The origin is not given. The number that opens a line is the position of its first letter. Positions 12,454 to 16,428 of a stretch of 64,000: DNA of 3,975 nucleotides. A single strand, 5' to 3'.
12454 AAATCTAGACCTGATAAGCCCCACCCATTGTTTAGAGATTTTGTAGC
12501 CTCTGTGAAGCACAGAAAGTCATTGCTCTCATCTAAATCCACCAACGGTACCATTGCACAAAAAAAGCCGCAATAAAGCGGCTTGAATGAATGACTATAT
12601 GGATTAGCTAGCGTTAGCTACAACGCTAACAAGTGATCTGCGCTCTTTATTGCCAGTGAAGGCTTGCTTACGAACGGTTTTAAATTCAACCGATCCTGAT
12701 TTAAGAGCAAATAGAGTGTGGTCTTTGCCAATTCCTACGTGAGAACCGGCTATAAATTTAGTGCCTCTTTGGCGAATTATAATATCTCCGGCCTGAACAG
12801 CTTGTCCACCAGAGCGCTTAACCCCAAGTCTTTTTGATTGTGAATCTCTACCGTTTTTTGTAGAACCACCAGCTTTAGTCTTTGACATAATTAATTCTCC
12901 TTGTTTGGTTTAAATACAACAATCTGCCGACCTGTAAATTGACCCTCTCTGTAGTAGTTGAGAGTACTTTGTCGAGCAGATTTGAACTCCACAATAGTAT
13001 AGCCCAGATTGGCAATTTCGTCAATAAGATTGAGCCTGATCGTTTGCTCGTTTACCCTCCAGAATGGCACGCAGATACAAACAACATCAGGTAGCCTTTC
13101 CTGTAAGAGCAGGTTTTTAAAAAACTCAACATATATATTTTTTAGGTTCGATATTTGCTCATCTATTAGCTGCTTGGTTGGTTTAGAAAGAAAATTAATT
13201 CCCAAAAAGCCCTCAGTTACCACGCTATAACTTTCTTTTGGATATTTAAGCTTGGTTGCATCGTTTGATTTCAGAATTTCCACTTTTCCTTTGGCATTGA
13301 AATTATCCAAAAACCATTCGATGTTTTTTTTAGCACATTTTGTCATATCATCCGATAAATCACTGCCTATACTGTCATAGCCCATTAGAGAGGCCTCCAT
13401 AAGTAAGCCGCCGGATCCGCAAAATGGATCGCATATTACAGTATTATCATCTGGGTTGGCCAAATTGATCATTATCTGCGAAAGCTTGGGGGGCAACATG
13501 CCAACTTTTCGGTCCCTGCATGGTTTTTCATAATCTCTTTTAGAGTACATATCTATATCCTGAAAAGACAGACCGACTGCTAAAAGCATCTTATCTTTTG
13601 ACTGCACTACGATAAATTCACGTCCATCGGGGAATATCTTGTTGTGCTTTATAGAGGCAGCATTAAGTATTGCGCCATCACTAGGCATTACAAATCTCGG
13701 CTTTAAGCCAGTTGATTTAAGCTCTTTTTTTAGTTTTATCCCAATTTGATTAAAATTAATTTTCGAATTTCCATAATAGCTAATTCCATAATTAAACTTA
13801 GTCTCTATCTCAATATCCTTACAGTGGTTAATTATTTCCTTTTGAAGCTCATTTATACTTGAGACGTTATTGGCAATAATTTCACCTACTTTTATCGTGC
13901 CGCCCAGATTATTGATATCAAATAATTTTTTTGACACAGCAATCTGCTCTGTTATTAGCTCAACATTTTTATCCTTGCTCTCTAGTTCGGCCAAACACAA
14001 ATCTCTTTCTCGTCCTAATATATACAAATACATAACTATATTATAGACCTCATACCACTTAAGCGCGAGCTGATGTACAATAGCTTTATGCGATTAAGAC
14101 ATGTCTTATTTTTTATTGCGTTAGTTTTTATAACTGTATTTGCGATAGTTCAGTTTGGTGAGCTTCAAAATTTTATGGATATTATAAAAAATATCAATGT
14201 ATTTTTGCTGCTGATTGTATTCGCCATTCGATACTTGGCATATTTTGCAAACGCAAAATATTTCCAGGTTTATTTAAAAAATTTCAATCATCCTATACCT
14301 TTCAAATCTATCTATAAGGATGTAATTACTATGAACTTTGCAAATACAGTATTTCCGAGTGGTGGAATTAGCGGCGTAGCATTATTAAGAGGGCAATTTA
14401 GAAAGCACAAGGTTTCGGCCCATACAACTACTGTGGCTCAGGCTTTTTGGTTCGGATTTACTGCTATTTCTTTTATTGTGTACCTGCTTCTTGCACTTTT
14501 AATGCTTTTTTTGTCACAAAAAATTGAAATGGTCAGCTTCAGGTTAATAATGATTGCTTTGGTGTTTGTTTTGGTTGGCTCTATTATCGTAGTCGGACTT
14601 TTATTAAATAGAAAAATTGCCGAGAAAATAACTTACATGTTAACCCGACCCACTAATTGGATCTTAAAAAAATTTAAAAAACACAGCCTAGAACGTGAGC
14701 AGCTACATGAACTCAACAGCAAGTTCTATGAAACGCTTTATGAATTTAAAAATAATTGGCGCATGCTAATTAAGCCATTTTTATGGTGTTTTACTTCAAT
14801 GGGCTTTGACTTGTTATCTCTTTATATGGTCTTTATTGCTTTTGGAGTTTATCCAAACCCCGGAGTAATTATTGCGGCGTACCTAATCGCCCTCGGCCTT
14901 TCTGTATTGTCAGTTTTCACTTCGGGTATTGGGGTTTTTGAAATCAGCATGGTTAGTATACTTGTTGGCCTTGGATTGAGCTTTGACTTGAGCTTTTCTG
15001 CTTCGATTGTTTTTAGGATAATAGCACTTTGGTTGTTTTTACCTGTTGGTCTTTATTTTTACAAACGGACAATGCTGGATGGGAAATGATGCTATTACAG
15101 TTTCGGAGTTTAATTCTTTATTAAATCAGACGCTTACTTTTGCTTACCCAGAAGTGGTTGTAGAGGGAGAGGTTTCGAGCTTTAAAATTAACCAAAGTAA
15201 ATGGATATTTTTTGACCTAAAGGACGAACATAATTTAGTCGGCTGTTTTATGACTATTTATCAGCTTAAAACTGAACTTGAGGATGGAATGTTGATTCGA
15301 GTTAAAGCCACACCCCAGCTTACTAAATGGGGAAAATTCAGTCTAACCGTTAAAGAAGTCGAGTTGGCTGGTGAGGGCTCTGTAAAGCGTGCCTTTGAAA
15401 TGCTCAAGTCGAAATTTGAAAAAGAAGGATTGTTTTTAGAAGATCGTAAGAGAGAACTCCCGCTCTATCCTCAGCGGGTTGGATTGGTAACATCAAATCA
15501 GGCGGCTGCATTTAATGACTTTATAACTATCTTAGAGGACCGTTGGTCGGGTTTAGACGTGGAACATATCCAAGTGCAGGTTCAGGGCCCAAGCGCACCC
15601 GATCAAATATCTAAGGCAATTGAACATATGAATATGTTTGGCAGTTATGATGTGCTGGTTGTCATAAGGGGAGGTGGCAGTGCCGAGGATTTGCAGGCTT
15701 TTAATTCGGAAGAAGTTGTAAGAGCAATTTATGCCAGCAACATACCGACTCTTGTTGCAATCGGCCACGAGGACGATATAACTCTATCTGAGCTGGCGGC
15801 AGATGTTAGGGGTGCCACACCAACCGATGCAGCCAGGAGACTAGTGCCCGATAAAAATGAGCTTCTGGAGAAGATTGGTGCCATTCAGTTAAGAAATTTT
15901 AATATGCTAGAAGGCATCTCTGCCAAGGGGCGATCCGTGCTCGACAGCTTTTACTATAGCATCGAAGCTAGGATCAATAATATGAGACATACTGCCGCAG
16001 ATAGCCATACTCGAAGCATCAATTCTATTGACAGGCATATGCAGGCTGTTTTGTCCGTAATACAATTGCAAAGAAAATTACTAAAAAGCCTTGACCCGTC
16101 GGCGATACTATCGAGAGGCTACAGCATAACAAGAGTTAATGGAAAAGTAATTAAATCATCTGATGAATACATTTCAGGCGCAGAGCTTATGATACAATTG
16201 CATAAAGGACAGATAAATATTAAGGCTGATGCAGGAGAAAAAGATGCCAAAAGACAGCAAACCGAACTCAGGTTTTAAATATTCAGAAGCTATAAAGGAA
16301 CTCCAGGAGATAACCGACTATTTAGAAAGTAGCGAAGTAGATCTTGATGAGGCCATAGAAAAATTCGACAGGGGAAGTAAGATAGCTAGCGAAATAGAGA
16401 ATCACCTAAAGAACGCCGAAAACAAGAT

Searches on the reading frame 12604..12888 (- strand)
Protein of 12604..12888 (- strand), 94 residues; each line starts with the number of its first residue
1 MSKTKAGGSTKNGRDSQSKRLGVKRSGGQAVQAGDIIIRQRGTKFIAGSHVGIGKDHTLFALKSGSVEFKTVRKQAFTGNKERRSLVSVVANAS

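Call 19: search_protein_families(library=pfam, proteins=[window:12604-12888:-], max_evalue=0.0001)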
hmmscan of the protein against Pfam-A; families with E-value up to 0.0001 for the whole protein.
window:12604-12888:- (94 aa): 1 family
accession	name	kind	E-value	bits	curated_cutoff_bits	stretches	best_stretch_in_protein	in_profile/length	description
PF01016.24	Ribosomal_L27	-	2.2e-33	114.6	20.5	1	3-75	2-74/79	Ribosomal L27 protein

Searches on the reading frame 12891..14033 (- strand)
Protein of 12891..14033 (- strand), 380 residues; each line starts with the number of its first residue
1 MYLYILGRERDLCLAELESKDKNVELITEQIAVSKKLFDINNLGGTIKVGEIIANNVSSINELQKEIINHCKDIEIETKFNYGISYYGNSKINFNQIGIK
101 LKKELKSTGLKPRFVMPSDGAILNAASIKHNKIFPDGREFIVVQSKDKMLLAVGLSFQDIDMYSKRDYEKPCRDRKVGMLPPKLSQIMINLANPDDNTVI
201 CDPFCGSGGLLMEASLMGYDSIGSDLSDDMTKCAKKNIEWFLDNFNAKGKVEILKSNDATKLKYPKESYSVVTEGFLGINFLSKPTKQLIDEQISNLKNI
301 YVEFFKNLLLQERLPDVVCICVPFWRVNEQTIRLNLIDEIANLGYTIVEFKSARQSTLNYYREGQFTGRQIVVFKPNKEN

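Call 19: search_protein_families(library=pfam, proteins=[window:12891-14033:-], max_evalue=0.0001)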
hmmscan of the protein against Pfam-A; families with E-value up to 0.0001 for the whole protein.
window:12891-14033:- (380 aa): 4 families
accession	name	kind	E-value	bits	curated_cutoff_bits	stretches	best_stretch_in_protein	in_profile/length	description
PF01170.24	UPF0020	-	1.9e-12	47.7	22.3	1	177-273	9-127/197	RMKL-like, methyltransferase domain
PF01555.25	N6_N4_Mtase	-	5.7e-06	26.9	26.7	1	164-235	153-220/221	DNA methylase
PF02384.22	N6_Mtase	-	3e-05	23.9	20.4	1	181-215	31-65/311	N-6 DNA Methylase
PF13649.12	Methyltransf_25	-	7.7e-05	23.7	27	0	201-297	2-93/97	Methyltransferase domain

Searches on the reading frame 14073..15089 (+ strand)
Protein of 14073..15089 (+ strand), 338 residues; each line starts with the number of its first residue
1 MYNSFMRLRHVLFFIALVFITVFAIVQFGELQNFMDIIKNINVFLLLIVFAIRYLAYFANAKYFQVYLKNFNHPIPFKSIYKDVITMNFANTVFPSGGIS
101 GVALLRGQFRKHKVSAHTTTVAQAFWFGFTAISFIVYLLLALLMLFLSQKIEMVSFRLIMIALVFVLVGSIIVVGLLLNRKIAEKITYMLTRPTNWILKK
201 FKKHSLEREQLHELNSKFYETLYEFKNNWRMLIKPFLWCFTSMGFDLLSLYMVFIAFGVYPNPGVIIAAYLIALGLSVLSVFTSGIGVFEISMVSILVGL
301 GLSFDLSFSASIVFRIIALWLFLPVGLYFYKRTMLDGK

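Call 19: search_protein_families(library=pfam, proteins=[window:14073-15089:+], max_evalue=0.0001)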
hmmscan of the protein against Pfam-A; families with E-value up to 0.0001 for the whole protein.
window:14073-15089:+ (338 aa): 1 family
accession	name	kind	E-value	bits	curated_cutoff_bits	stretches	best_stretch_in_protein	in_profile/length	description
PF03706.18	LPG_synthase_TM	-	2.5e-30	106.4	33.4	1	16-326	4-302/302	Lysylphosphatidylglycerol synthase TM region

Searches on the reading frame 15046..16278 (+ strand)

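Call 19: search_protein_families(library=pfam, proteins=[window:15046-16278:+], max_evalue=0.0001)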
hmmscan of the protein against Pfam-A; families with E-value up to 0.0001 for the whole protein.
window:15046-16278:+ (410 aa): 3 families
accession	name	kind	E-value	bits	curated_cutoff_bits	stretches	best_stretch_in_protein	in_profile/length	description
PF02601.20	Exonuc_VII_L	-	2.1e-71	241.4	35.9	2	129-323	1-194/315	Exonuclease VII, large subunit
PF13742.12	tRNA_anti_2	-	7.9e-14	52.1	27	1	17-106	1-95/95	OB-fold nucleic acid binding domain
PF01336.31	tRNA_anti-codon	-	1.6e-08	34.8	27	1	37-107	1-74/75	OB-fold nucleic acid binding domain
